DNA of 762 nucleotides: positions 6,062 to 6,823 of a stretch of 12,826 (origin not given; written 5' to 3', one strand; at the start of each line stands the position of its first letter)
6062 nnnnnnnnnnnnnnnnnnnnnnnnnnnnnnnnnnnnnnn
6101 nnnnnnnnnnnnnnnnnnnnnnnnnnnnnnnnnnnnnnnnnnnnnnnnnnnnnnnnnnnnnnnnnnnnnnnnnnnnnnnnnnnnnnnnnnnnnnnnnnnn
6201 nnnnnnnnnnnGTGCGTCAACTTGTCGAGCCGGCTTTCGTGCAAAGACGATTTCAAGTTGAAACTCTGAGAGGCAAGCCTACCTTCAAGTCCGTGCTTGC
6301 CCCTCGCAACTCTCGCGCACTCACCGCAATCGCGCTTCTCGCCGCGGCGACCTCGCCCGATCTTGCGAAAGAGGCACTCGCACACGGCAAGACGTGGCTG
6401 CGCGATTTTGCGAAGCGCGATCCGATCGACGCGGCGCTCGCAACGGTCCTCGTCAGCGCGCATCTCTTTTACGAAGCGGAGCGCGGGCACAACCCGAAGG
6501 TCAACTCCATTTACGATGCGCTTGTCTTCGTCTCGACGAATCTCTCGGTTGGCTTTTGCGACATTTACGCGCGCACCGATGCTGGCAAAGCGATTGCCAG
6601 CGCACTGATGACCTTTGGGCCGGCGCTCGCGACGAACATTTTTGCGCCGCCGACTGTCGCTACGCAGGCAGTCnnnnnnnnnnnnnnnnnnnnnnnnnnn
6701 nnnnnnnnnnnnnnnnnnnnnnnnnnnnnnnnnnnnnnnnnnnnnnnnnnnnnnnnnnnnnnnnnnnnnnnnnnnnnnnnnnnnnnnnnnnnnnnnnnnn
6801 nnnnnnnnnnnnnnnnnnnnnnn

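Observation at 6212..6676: KcsA-like pore protein with a GFCD filter immediately upstream of NfeD-flotillin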

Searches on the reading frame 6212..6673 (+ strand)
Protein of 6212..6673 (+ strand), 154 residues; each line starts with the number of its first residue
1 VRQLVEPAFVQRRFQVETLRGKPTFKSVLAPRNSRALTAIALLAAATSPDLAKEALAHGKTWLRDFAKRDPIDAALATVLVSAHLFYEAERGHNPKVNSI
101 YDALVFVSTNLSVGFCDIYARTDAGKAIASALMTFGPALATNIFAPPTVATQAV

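Call 3: search_protein_families(library=pfam, proteins=[window:6212-6673:+], max_evalue=1)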
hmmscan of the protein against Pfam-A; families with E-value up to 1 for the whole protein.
window:6212-6673:+ (154 aa): 2 families
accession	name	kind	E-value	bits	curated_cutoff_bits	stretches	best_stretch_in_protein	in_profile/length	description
PF07885.22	Ion_trans_2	-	4.9e-07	30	22.5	1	76-142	3-68/79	Ion channel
PF17937.6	TetR_C_28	-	0.0076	17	26.4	1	33-81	15-62/96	Tetracyclin repressor-like, C-terminal domain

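Call 4: search_protein_families(library=ncbifam, proteins=[window:6212-6673:+], max_evalue=1)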
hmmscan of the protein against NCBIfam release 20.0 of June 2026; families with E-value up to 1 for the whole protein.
window:6212-6673:+ (154 aa): 1 family
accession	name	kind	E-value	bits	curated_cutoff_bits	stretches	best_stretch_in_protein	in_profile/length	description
NF040645.1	K_channel_Meth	equivalog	1.6e-05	24.8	300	1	77-129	134-187/203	hyperpolarization-activated voltage-gated potassium channel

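Call 5: find_homologous_proteins(query=window:6212-6673:+, max_evalue=0.001)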
Query window:6212-6673:+ (154 aa): 233 proteins with E <= 0.001 among 748 candidates; the best 120 are listed.
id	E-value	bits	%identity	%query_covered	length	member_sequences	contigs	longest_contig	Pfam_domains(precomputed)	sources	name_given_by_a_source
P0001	3.0e-72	259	98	82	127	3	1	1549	PF07885.23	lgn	-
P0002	1.1e-54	202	80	79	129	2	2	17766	PF07885.23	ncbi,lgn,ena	-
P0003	8.1e-38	148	63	75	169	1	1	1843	-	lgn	-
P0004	5.7e-37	145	64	73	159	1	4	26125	-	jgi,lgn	-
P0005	7.2e-37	145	63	75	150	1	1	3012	PF07885.23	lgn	-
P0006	8.0e-37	144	63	75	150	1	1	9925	PF07885.23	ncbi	ncbi:MAG: ion channel [Deltaproteobacteria bacterium]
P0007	8.8e-37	144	62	79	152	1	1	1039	PF07885.23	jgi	jgi:voltage-gated potassium channel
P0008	1.1e-36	144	63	73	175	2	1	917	PF07885.23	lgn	-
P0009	1.3e-36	144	63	75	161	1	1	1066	PF07885.23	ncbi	-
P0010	2.1e-36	143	63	73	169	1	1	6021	PF07885.23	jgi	jgi:voltage-gated potassium channel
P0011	2.4e-36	143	63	73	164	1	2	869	PF07885.23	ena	-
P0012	2.6e-36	143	64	75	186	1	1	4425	PF07885.23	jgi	jgi:voltage-gated potassium channel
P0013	3.4e-36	142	63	75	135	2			PF07885.23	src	-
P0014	5.0e-36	142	62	77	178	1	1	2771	-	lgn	-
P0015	5.1e-36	142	63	73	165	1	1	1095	PF07885.23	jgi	jgi:hypothetical protein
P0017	5.7e-36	142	63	75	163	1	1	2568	PF07885.23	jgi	jgi:hypothetical protein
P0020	5.9e-36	142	62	73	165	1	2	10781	PF07885.23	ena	-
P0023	6.6e-36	141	63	73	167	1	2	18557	PF07885.23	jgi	jgi:hypothetical protein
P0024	7.1e-36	141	63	73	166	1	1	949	PF07885.23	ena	-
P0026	8.0e-36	141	62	73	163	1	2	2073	PF07885.23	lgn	-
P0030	9.9e-36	141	62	77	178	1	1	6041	PF07885.23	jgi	jgi:voltage-gated potassium channel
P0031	1.1e-35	141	60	75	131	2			PF07885.23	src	-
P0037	1.9e-35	140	61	73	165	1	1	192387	PF07885.23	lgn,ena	-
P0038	2.0e-35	140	62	73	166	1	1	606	PF07885.23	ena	-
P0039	2.0e-35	140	62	75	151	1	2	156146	PF07885.23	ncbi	-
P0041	2.2e-35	140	62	73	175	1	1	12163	PF07885.23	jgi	jgi:hypothetical protein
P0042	2.2e-35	140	62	73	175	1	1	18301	PF07885.23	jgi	jgi:hypothetical protein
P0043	2.3e-35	140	59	80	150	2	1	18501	PF07885.23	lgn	-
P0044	2.3e-35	140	62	73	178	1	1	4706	PF07885.23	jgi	jgi:hypothetical protein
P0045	2.5e-35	140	61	73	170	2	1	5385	PF07885.23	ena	-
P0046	2.6e-35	139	63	73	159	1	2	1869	PF07885.23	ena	-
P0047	2.6e-35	139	63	73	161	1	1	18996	PF07885.23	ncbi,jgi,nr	ncbi:MAG: hypothetical protein JWP87_3846 [Labilithrix sp.]|jgi:hypothetical protein|nr:hypothetical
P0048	3.1e-35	139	61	75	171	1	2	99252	PF07885.23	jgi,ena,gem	-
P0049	3.4e-35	139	63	73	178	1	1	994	PF07885.23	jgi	jgi:hypothetical protein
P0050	3.7e-35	139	61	75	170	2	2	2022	PF07885.23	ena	-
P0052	4.1e-35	139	61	73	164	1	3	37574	PF07885.23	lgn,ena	-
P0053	4.2e-35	139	61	73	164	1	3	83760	PF07885.23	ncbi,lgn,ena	-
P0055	4.7e-35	139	62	73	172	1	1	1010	PF07885.23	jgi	jgi:voltage-gated potassium channel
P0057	4.8e-35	139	61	75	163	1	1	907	PF07885.23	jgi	jgi:voltage-gated potassium channel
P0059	5.3e-35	138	61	73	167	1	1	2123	PF07885.23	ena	-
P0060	5.3e-35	138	62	73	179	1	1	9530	PF07885.23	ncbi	-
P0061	5.3e-35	138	62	75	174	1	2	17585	PF07885.23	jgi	jgi:voltage-gated potassium channel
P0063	5.7e-35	138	59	78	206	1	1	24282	PF07885.23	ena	-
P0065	6.3e-35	138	62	73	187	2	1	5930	PF07885.23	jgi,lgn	jgi:voltage-gated potassium channel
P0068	7.5e-35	138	62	75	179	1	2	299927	PF07885.23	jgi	jgi:hypothetical protein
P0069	8.1e-35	138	61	73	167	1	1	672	PF07885.23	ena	-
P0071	8.2e-35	138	62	73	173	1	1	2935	PF07885.23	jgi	jgi:hypothetical protein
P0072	8.5e-35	138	61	73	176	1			PF07885.23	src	-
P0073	8.7e-35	138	61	73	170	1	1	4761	PF07885.23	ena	-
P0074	9.2e-35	138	60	75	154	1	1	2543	PF07885.23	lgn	-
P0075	9.4e-35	138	61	75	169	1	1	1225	PF07885.23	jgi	-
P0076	1.0e-34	138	60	77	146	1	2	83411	PF07885.23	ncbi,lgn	-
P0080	1.3e-34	137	62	73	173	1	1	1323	PF07885.23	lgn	-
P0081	1.4e-34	137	61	73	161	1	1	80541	PF07885.23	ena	-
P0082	1.5e-34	137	59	79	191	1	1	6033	PF07885.23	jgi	jgi:voltage-gated potassium channel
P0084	1.6e-34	137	61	73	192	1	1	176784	PF07885.23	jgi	jgi:voltage-gated potassium channel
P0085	1.8e-34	137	58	79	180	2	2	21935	PF07885.23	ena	-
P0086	1.9e-34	137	57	69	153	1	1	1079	PF07885.23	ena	-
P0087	2.2e-34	136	61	73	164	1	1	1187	PF07885.23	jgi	jgi:hypothetical protein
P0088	2.3e-34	136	60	75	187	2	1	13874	PF07885.23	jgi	jgi:hypothetical protein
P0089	2.7e-34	136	61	73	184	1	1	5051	PF07885.23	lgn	-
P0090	2.7e-34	136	60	73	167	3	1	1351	PF07885.23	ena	-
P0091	2.8e-34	136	60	73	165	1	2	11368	PF07885.23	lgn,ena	-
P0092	2.8e-34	136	60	73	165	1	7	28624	PF07885.23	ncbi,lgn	-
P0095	4.0e-34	136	62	75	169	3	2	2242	PF07885.23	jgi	jgi:hypothetical protein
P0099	5.3e-34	135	60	73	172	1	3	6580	PF07885.23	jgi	jgi:voltage-gated potassium channel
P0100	5.8e-34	135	61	73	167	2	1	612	PF07885.23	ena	-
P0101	7.5e-34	135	62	68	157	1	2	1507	PF07885.23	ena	-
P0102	7.6e-34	135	59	73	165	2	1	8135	PF07885.23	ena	-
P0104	7.8e-34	135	62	73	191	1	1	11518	PF07885.23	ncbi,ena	-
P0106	8.6e-34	135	60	73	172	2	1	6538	PF07885.23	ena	-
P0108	8.9e-34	135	59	66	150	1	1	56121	PF07885.23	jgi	jgi:hypothetical protein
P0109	9.1e-34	134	58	79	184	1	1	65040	PF07885.23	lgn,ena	-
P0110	9.4e-34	134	58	78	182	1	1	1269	PF07885.23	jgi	jgi:hypothetical protein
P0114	1.3e-33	134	60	73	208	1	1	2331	PF07885.23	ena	-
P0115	1.3e-33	134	55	69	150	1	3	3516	PF07885.23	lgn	-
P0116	1.4e-33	134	59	75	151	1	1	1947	PF07885.23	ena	-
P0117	1.7e-33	134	58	79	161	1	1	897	PF07885.23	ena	-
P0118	1.8e-33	134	60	66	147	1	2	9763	PF07885.23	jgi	jgi:voltage-gated potassium channel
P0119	1.8e-33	134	58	73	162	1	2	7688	PF07885.23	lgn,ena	-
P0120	2.3e-33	133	62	73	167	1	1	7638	PF07885.23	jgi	jgi:hypothetical protein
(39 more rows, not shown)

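Call 6: search_solved_structures(query=window:6212-6673:+, max_evalue=1, show_alignments=4)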
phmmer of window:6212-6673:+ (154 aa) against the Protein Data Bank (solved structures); distinct sequences matched with E-value up to 1: 26.
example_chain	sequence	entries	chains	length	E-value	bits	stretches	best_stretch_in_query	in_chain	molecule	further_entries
1orq_C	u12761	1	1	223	0.0022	21.4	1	73-142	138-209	potassium channel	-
2a0l_A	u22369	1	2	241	0.0026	21.2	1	73-142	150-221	Voltage-gated potassium channel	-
6uwm_A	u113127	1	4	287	0.0034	20.8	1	73-142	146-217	Voltage-gated potassium channel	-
4h33_A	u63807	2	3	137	0.0097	19.3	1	94-141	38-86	Lmo2059 protein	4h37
8eow_A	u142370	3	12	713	0.036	17.5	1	94-149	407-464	Potassium voltage-gated channel subfamily H member 1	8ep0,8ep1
6pbx_A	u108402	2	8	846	0.04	17.3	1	94-149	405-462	Potassium voltage-gated channel subfamily H member 1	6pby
5k7l_A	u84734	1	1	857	0.04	17.3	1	94-149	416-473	Potassium voltage-gated channel subfamily H member 1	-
9x5j_D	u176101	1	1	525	0.062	16.7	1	79-137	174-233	Potassium voltage-gated channel subfamily KQT member 2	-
8j02_A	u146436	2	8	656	0.081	16.3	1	79-137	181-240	Potassium voltage-gated channel subfamily KQT member 2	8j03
7cr0_A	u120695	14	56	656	0.081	16.3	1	79-137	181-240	Potassium voltage-gated channel subfamily KQT member 2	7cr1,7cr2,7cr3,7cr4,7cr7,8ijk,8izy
7pa0_A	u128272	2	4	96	0.11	15.9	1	78-141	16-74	Potassium channel protein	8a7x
3tet_A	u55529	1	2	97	0.12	15.8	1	78-139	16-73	Potassium channel protein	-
24vi_B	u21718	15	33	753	0.12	15.8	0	79-137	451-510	Green fluorescent protein,Potassium voltage-gated channel subfamily KQT member 2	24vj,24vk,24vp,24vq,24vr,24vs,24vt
9ixz_A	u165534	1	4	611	0.12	15.8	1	79-137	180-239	Isoform 3 of Potassium voltage-gated channel subfamily KQT member 2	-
9ixy_A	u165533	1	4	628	0.13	15.7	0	79-137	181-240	Isoform 3 of Potassium voltage-gated channel subfamily KQT member 2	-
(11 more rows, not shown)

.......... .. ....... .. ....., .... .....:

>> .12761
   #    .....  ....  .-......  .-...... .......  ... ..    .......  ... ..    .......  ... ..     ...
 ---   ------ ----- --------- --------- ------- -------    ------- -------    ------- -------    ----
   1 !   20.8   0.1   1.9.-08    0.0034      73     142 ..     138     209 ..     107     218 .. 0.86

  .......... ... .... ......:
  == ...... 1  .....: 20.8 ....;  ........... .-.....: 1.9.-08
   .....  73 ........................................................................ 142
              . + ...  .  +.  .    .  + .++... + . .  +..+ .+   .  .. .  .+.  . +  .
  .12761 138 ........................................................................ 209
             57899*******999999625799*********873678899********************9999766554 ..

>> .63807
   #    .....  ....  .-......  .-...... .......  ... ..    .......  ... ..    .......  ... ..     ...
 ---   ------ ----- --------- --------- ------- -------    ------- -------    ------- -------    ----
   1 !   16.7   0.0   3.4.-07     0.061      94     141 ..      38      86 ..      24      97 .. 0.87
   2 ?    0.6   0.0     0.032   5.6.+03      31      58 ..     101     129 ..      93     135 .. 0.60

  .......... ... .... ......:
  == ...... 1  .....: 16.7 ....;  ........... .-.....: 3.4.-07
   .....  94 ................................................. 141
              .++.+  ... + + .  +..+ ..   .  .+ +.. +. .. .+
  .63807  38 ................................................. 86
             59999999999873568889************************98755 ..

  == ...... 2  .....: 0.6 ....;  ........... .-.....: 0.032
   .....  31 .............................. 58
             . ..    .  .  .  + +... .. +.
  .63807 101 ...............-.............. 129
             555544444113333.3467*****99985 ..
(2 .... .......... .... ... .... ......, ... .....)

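Call 13: find_encoding_contigs(protein=P0002, flank=8000, max_places=3)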
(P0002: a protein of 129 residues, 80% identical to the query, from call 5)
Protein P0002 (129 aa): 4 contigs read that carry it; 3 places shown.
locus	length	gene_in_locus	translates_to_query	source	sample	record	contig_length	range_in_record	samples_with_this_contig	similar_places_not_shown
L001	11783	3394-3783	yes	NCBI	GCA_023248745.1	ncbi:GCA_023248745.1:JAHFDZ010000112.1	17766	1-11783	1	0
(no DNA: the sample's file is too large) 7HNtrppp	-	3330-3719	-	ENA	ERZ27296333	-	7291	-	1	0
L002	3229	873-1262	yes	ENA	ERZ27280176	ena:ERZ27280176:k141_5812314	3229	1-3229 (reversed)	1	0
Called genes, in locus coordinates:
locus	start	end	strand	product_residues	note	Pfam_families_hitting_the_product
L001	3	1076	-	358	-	?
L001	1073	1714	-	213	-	PF00551:Formyl_trans_N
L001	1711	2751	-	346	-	PF00586:AIRS, PF02769:AIRS_C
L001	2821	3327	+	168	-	PF25084:LbH_EIF2B (faint), PF25087:GMPPB_C (faint), PF00132:Hexapep, PF14602:Hexapep_2 (weak)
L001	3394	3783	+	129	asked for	PF07885:Ion_trans_2 (weak)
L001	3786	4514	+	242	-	-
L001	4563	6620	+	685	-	-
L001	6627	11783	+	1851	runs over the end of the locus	PF12458:DUF3686, PF25472:DUF7902, PF00004:AAA (weak), PF07728:AAA_5 (weak)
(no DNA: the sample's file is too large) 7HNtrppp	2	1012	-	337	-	?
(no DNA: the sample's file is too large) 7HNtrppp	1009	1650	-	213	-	PF00551:Formyl_trans_N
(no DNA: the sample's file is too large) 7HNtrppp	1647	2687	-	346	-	PF00586:AIRS, PF02769:AIRS_C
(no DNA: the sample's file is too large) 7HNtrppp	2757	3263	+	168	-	PF25084:LbH_EIF2B (faint), PF25087:GMPPB_C (faint), PF00132:Hexapep, PF14602:Hexapep_2 (weak)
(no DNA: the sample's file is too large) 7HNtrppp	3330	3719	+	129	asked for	PF07885:Ion_trans_2 (weak)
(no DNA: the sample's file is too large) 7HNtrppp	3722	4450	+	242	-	-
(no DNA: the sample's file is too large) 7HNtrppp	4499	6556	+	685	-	-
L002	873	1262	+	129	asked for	PF07885:Ion_trans_2 (weak)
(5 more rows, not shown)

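Call 14: find_encoding_contigs(protein=P0068, flank=8000, max_places=2)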
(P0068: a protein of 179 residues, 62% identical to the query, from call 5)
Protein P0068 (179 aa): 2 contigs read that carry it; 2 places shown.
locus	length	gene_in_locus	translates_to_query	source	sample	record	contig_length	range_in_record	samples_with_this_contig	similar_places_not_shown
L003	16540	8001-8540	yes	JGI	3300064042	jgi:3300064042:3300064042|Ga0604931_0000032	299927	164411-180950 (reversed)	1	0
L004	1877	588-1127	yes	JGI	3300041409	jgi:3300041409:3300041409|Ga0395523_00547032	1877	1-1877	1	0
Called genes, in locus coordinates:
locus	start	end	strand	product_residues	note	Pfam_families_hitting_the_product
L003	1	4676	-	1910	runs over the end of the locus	PF12458:DUF3686, PF07728:AAA_5 (faint), PF25472:DUF7902, PF00004:AAA (weak)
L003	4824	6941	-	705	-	-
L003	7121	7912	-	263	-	-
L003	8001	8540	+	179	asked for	PF07885:Ion_trans_2 (faint)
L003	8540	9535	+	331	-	PF26146:PI-PLC_X, PF26178:Rv2075c_cat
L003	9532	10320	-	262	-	PF00106:adh_short, PF01370:Epimerase (weak), PF08659:KR, PF13561:adh_short_C2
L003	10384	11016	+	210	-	-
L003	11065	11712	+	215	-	-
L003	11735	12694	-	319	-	PF11303:DUF3105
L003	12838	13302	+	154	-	-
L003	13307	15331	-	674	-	PF00578:AhpC-TSA (weak), PF01436:NHL (faint), PF08534:Redoxin, PF13905:Thioredoxin_8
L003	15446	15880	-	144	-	PF01272:GreA_GreB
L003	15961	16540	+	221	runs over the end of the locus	PF13679:Methyltransf_32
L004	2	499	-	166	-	?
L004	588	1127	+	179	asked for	PF07885:Ion_trans_2 (faint)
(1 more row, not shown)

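Call 15: find_encoding_contigs(protein=P0039, flank=8000, max_places=2)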
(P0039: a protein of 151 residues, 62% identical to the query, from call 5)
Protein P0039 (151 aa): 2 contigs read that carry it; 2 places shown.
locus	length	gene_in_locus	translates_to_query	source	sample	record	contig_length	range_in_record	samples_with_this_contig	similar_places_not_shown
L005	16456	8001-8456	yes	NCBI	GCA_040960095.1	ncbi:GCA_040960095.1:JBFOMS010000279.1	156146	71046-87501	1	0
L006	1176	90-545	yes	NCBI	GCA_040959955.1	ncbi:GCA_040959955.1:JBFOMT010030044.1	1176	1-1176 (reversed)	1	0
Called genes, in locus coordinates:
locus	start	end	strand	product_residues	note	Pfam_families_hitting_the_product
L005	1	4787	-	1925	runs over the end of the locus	PF12458:DUF3686, PF05496:RuvB_N (faint), PF25472:DUF7902, PF00004:AAA (weak), PF07728:AAA_5 (weak)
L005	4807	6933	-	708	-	-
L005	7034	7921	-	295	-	-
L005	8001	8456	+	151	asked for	PF07885:Ion_trans_2 (weak)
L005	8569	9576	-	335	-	PF01656:CbiA, PF02374:ArsA_ATPase (weak), PF03308:MeaB (weak), PF13614:AAA_31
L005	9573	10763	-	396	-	PF04326:SLFN_AlbA_2, PF13749:HATPase_c_4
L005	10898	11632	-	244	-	-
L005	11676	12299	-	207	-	PF09536:DUF2378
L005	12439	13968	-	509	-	PF00324:AA_permease, PF13520:AA_permease_2, PF13906:AA_permease_C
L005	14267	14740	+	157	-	-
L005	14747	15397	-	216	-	PF01712:dNK, PF13238:AAA_18, PF13671:AAA_33 (faint), PF02223:Thymidylate_kin (weak)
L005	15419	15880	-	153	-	-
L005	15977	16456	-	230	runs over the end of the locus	-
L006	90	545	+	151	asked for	PF07885:Ion_trans_2 (weak)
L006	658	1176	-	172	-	?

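Call 18: search_protein_families(library=padloc, proteins=[window:6293-6673:+], max_evalue=0.1)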
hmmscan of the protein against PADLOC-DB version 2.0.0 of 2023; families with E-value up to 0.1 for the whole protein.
window:6293-6673:+ (127 aa): 0 families

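Call 21: find_related_loci(query=A1, collection=genome_contigs, flank=10000)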
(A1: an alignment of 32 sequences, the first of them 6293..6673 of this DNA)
Query A1 (127 aa) in genome_contigs; peptide patterns used: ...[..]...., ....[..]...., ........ (x = any residue, [..] = any of these).
108 stretches matched a pattern; 74 encode a relative of the query (tblastn E <= 1e-3); 74 distinct loci.
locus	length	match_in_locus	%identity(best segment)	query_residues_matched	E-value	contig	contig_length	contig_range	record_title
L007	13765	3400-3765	80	3-124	1e-55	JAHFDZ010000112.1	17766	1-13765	MAG: Myxococcales bacterium isolate nzgw257 NODE_3726_length_17767_cov_3.679077, whole genome shotgun sequence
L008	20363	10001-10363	60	6-126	6e-39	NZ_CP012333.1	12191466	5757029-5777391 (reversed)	Labilithrix luteola strain DSM 27648 chromosome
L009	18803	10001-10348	63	4-117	7e-38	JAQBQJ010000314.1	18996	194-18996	MAG: Labilithrix sp. isolate RYN_370 scaffold_850106, whole genome shotgun sequence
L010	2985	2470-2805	61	6-117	1e-37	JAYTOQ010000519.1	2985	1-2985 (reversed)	MAG: Polyangiaceae bacterium isolate GFS_4138 GFS_4138_518, whole genome shotgun sequence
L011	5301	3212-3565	60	6-123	1e-37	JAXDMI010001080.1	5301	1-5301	MAG: Myxococcales bacterium isolate BP_638 scaffold_2118644, whole genome shotgun sequence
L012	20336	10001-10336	60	6-117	4e-36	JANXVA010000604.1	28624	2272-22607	MAG: Myxococcales bacterium isolate 340R_metabat_70 340R_k141_362281, whole genome shotgun sequence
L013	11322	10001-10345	58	6-120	1e-35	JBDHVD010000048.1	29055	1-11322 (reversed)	MAG: Labilithrix sp. isolate AS-MESO-3CA.217 NODE_6703_length_29055_cov_4.295120, whole genome shotgun sequence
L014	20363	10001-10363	60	3-123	5e-35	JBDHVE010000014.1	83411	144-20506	MAG: Polyangiaceae bacterium isolate AS-MESO-3CA.120 NODE_1084_length_83411_cov_5.119147, whole genome shotgun sequence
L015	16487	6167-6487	56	20-126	8e-35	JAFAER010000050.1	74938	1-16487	MAG: Proteobacteria bacterium isolate OH_SBlB_141 k127_1056111, whole genome shotgun sequence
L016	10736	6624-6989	52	6-127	7e-35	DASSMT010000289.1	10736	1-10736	MAG TPA_asm: Polyangiaceae bacterium isolate SMAG_U1205 k141_237150, whole genome shotgun sequence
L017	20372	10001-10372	51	3-126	7e-35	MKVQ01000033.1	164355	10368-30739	MAG: Myxococcales bacterium 68-20 scnpilot_expt_750_bf_scaffold_299, whole genome shotgun sequence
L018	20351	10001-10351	54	6-122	8e-35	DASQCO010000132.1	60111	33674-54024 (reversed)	MAG TPA_asm: Polyangiaceae bacterium isolate SMAG_U11701 k141_1557001, whole genome shotgun sequence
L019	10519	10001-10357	54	6-124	2e-34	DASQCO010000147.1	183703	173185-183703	MAG TPA_asm: Polyangiaceae bacterium isolate SMAG_U11701 k141_1572558, whole genome shotgun sequence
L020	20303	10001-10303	55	20-120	6e-34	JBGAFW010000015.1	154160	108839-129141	MAG: Labilithrix sp. isolate MAG_MBR_H125.011 MBRH125-11_opera_contig_602, whole genome shotgun sequence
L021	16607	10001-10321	52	20-126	3e-34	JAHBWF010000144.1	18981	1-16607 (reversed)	MAG: Labilithrix sp. isolate ACE_MYX10 MYX10_144, whole genome shotgun sequence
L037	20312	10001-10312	52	24-127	4e-31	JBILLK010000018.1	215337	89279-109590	MAG: Polyangiaceae bacterium isolate ME2017-07-27_3300044645_group7_bin87 Rohwer_bin1489_scaffold_21_c1, whole genome sh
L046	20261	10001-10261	61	33-119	6e-30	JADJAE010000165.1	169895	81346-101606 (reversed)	MAG: Deltaproteobacteria bacterium isolate AalW_18-Q3-R10-53_BATAC.29 tig01689079-10-1691970, whole genome shotgun seque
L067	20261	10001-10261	54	34-120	2e-25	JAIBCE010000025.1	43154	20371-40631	MAG: Sandaracinaceae bacterium isolate SSF7 NODE_15862_length_43154_cov_10.415460, whole genome shotgun sequence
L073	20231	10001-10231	53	44-120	7e-23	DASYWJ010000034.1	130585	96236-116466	MAG TPA_asm: Tepidisphaeraceae bacterium isolate SMAG_U6278 k141_78498, whole genome shotgun sequence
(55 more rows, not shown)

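Call 29: predict_structure(alignment_id=A1)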
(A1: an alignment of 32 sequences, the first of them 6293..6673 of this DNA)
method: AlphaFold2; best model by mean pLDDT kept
length: 127 residues; sequences in the alignment: 32
mean_pLDDT: 68.7   pTM: 0.61
mean pLDDT of the five models: 68.7, 68.2, 67.3, 66.6, 61.8
residues with pLDDT >= 90: 4; 70-90: 48; 50-70: 65; < 50: 10
segments of 3 or more residues with pLDDT < 50: 1-5, 124-127
pLDDT, mean of each block of 10 residues (from residue 1): 48 59 56 65 71 84 89 88 68 79 72 62 48
secondary structure, 60 per line:
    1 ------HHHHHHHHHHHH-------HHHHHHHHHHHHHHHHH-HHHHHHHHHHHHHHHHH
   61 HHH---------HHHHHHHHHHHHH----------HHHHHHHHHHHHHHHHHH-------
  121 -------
elements in order: H7-18 H26-42 H44-63 H73-85 H96-113

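Call 32: search_protein_representatives(alignment_id=A1)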
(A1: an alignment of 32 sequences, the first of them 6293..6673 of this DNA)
Query: 32 sequences, 157 profile positions. Proteins with E-value up to 0.001 (for the whole library): 607; up to 1e-10: 207; up to 1e-30: 56. The best 150 are listed.
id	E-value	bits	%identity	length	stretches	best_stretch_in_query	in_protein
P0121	8.2e-69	246.8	-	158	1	1-153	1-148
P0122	6.2e-67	240.7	-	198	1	1-147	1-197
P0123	7.1e-64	230.8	-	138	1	20-152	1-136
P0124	5.9e-61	221.3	-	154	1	1-147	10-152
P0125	7.0e-48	178.8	-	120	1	1-115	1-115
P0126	2.0e-47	177.3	-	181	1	2-147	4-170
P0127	7.5e-44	165.7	-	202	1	6-151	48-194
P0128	2.7e-42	160.6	-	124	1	3-119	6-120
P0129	6.1e-41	156.2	-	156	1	3-146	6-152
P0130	1.5e-40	154.9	-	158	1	1-149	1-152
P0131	1.9e-40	154.6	-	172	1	6-152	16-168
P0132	5.6e-40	153.1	-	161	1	1-153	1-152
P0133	3.5e-39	150.5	-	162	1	26-151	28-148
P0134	1.1e-38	148.8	-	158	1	11-149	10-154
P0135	1.4e-38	148.5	-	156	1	5-143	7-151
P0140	5.0e-37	143.5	-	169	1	20-148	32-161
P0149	2.5e-35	138.0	-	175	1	9-145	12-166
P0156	2.2e-34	134.9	-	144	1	28-149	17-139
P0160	6.2e-34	133.5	-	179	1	22-151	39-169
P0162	2.9e-33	131.3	-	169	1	9-150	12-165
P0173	2.8e-31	124.8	-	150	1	35-151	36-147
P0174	3.3e-31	124.6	-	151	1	23-148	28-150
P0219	1.2e-23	100.0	-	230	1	24-144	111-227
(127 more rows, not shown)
